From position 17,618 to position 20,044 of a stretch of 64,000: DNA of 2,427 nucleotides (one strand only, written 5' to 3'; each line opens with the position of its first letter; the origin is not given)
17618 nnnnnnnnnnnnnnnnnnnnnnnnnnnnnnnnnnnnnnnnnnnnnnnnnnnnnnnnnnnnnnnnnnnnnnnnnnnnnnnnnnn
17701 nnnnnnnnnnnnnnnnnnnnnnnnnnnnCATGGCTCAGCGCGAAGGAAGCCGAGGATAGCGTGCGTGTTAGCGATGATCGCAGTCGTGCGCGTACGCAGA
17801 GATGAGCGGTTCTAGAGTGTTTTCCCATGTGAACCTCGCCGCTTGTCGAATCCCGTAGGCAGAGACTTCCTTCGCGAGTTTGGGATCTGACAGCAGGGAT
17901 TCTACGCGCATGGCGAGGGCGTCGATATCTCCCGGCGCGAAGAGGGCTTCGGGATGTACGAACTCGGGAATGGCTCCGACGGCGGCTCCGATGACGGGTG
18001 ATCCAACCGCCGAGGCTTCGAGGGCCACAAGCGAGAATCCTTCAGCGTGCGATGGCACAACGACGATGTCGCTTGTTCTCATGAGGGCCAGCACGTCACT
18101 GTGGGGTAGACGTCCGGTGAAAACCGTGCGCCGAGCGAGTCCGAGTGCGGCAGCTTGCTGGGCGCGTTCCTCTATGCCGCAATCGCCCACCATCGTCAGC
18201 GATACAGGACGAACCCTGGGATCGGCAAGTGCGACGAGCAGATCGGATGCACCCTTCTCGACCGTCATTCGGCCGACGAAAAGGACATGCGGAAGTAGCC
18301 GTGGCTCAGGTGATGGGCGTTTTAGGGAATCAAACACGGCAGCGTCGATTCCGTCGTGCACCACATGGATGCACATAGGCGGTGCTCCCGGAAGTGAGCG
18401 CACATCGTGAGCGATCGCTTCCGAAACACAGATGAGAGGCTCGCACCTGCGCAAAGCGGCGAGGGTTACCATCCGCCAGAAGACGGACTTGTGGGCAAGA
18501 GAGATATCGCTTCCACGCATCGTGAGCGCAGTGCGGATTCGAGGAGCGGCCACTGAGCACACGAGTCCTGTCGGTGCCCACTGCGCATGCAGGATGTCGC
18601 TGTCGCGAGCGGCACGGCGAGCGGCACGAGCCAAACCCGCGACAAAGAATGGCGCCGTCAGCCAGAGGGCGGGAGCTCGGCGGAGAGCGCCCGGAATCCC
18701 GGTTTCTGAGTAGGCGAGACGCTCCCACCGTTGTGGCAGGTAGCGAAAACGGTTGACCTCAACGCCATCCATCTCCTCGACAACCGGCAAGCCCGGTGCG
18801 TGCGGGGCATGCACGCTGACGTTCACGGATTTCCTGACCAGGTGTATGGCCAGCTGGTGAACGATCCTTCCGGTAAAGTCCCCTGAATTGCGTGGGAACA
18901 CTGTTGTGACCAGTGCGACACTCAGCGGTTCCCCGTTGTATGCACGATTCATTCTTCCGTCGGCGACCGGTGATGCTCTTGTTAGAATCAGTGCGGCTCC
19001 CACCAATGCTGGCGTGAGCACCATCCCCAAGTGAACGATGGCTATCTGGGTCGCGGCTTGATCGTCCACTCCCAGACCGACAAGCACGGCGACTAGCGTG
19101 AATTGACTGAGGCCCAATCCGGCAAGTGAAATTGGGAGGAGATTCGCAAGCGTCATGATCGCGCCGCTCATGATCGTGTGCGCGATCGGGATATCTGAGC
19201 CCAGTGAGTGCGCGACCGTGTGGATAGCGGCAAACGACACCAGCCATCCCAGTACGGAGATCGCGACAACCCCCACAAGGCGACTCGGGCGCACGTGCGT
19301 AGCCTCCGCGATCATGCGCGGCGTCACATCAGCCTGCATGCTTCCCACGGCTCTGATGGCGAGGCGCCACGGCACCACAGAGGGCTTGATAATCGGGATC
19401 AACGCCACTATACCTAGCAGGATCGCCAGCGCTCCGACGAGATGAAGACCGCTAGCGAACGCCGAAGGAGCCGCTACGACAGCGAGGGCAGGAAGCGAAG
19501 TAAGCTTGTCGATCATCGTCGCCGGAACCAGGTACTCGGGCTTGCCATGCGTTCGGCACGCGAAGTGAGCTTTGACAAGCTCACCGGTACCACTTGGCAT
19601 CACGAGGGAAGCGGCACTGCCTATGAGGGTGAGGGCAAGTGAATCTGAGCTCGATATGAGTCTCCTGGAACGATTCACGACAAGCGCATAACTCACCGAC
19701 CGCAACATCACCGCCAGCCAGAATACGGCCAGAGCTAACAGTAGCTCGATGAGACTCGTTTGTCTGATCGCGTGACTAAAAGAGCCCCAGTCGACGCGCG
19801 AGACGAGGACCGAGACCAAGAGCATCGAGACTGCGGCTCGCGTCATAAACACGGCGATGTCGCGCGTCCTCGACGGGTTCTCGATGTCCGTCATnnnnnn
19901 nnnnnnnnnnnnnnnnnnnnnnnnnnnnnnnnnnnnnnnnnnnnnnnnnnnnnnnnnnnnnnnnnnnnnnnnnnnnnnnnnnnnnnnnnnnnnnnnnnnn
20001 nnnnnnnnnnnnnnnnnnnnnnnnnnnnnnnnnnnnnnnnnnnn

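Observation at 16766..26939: Exosortase-family (XrtG-like) operon expanded with a giant surface protein and a flippase-GT1 fusion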

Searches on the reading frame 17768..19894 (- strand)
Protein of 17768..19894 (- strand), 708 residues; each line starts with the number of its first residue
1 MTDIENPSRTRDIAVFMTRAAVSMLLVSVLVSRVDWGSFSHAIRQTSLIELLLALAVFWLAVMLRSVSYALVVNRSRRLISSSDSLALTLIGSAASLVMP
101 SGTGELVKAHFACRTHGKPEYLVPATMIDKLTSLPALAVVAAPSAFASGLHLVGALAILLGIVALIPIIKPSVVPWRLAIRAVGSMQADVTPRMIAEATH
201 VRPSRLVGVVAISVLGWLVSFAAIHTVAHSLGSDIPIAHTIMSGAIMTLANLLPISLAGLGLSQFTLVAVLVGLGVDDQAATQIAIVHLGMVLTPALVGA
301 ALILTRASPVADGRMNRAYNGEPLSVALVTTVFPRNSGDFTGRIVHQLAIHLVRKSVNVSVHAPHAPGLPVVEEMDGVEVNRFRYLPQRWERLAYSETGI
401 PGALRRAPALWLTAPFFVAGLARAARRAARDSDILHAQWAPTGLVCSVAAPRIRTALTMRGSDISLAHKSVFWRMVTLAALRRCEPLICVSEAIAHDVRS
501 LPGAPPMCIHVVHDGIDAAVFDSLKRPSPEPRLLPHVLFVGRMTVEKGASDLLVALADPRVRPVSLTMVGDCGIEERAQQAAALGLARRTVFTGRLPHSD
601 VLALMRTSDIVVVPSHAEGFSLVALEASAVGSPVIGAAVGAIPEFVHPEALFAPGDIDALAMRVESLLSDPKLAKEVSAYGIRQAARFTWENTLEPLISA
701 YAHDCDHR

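Call 3: search_protein_families(library=ncbifam, proteins=[window:17768-19894:-], max_evalue=0.01)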
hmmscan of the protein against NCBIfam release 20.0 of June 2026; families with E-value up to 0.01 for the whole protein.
window:17768-19894:- (708 aa): 31 families (the best 25 are shown)
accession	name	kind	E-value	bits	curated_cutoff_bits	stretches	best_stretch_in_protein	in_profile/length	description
TIGR03449.1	mycothiol_MshA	equivalog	5.8e-25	88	462.5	1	486-703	167-402/406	D-inositol-3-phosphate glycosyltransferase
NF047684.1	TeichurnBiosyTuaC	equivalog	7.8e-22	77.7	550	1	329-679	6-363/391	teichuronic acid biosynthesis protein TuaC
TIGR03999.1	thiol_BshA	equivalog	2.2e-20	72.9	273.7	1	447-701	100-370/375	N-acetyl-alpha-D-glucosaminyl L-malate synthase BshA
TIGR02149.1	glgA_Coryne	subfamily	3.1e-19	69.4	302.4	1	479-695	140-381/391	glycogen synthase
TIGR03088.1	stp2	hypoth_equivalog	8.7e-19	67.8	409.05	1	488-694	141-363/374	TIGR03088 family PEP-CTERM/XrtA system glycosyltransferase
TIGR04047.1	MSMEG_0565_glyc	hypoth_equivalog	2e-17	63.3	259.85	1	479-702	134-372/373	MSMEG_0565 family glycosyltransferase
NF041876.1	EPS_EpsE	equivalog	6.1e-17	61.9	400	1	488-684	166-375/389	exopolysaccharide biosynthesis GT4 family glycosyltransferase EpsE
NF041010.1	glycosy_Agl16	equivalog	5.6e-16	58.4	575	1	451-694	101-341/352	glycosylation protein Agl16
NF053787.1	GlcN_PG_synth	equivalog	9.5e-14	51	480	1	537-703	200-358/361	N-acetylglucosaminyl phosphatidylglycerol synthase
TIGR04063.1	stp3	hypoth_equivalog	2.8e-12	46.2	442.05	1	474-695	148-386/397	TIGR04063 family PEP-CTERM/XrtA system glycosyltransferase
NF038298.1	EPS_HpsO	equivalog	1.3e-11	43.9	575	1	537-686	204-368/388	hormogonium polysaccharide biosynthesis glycosyltransferase HpsO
TIGR04157.1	glyco_rSAM_CFB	subfamily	1.5e-11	43.9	400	1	481-647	167-340/406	TIGR04157 family glycosyltransferase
NF038229.1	Glyco4_Geo_Pelo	equivalog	4.6e-10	39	400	1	434-682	58-313/338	GPMC system family 4 glycosyltransferase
NF038255.1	exopoly_VpsD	equivalog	8.6e-10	38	300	1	432-643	102-318/381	VpsD family glycosyltransferase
NF046085.1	XrtY_assoc_Gly1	equivalog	2.1e-09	36.7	400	1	467-649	145-326/387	XrtY-associated glycosyltransferase XYAG1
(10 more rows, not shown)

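Call 4: search_protein_families(library=pfam, proteins=[window:17768-19894:-], max_evalue=0.01)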
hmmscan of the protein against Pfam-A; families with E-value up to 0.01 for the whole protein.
window:17768-19894:- (708 aa): 6 families
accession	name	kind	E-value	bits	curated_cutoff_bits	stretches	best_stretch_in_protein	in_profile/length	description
PF03706.18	LPG_synthase_TM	-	1.7e-29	103.7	33.4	1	19-298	4-301/302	Lysylphosphatidylglycerol synthase TM region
PF00534.26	Glycos_transf_1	-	5.7e-29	101.3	26.4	1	534-682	15-170/172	Glycosyl transferases group 1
PF13692.12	Glyco_trans_1_4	-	1.2e-26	94.2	27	1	535-670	2-142/142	Glycosyl transferases group 1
PF13439.12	Glyco_transf_4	-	7.4e-13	49.3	28.5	1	342-518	5-168/170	Glycosyltransferase Family 4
PF20706.3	GT4-conflict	-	1e-09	38.3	26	1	496-635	163-309/385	Family 4 Glycosyltransferase in conflict systems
PF13524.12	Glyco_trans_1_2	-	2.7e-06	27.9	25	1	589-697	28-142/144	Glycosyl transferase-like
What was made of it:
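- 17768..19894 (-): Accessory gene: a flippase-like (LPG_synthase_TM) domain fused to a GT4 glycosyltransferase, 708 aa. PF03706 at 103.7 bits (residues 19-298), plus PF13439 and PF00534 (call 4).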
